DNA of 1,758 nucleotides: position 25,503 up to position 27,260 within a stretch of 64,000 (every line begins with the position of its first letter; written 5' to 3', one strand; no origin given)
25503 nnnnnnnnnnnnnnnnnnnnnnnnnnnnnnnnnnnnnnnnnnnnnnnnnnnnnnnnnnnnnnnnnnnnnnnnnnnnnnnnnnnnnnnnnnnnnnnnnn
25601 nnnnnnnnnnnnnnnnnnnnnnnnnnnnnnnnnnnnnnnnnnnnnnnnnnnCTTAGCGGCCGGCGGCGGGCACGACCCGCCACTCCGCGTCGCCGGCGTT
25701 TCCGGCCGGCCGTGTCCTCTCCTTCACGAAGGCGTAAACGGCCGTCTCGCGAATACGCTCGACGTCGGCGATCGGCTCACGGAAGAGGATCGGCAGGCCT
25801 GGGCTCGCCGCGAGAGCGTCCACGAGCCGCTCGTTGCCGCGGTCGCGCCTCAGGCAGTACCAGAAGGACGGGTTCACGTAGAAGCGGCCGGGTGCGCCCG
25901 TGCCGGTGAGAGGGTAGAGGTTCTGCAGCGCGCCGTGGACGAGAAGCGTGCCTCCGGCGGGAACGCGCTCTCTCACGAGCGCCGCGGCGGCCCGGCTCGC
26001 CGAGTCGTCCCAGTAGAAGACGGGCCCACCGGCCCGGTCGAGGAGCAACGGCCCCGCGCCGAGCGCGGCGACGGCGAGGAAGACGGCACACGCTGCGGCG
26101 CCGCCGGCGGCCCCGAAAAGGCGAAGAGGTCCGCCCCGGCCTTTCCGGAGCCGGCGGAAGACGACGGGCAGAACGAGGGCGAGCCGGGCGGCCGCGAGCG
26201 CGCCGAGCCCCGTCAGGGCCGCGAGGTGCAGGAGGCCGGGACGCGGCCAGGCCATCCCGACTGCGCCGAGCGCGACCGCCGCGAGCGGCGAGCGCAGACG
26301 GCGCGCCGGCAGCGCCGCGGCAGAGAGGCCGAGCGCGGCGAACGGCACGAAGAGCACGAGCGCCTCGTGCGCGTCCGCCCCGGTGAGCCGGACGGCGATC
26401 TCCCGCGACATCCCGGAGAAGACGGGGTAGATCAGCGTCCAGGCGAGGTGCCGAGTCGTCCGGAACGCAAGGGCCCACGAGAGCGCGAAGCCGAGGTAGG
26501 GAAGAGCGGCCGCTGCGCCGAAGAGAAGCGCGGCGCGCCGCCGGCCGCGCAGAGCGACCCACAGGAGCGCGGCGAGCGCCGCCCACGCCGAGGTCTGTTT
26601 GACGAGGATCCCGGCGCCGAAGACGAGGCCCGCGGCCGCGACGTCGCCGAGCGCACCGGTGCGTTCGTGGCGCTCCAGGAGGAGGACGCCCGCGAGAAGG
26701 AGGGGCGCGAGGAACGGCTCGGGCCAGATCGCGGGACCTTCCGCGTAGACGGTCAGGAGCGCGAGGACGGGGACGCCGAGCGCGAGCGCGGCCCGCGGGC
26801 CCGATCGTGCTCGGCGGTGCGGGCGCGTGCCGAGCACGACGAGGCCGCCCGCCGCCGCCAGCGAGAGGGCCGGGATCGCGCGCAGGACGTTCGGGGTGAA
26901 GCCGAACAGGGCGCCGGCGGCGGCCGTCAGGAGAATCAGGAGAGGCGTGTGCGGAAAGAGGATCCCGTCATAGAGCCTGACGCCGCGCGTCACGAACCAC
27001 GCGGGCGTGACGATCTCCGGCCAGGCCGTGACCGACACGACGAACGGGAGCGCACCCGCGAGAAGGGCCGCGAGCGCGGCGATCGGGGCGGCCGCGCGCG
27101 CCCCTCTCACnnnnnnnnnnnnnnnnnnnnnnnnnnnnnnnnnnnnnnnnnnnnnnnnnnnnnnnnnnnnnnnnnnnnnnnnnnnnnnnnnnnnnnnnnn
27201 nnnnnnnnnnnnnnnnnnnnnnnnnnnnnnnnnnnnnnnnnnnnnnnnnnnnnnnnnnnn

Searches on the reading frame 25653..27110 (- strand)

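Call 3: search_protein_families(library=pfam, proteins=[window:25653-27110:-], max_evalue=0.01)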
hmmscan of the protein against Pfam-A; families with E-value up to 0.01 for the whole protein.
window:25653-27110:- (485 aa): 1 family
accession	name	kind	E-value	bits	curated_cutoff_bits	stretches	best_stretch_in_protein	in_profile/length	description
PF13231.12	PMT_2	-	2.1e-06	28.5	26.1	1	54-193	2-137/160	Dolichyl-phosphate-mannose-protein mannosyltransferase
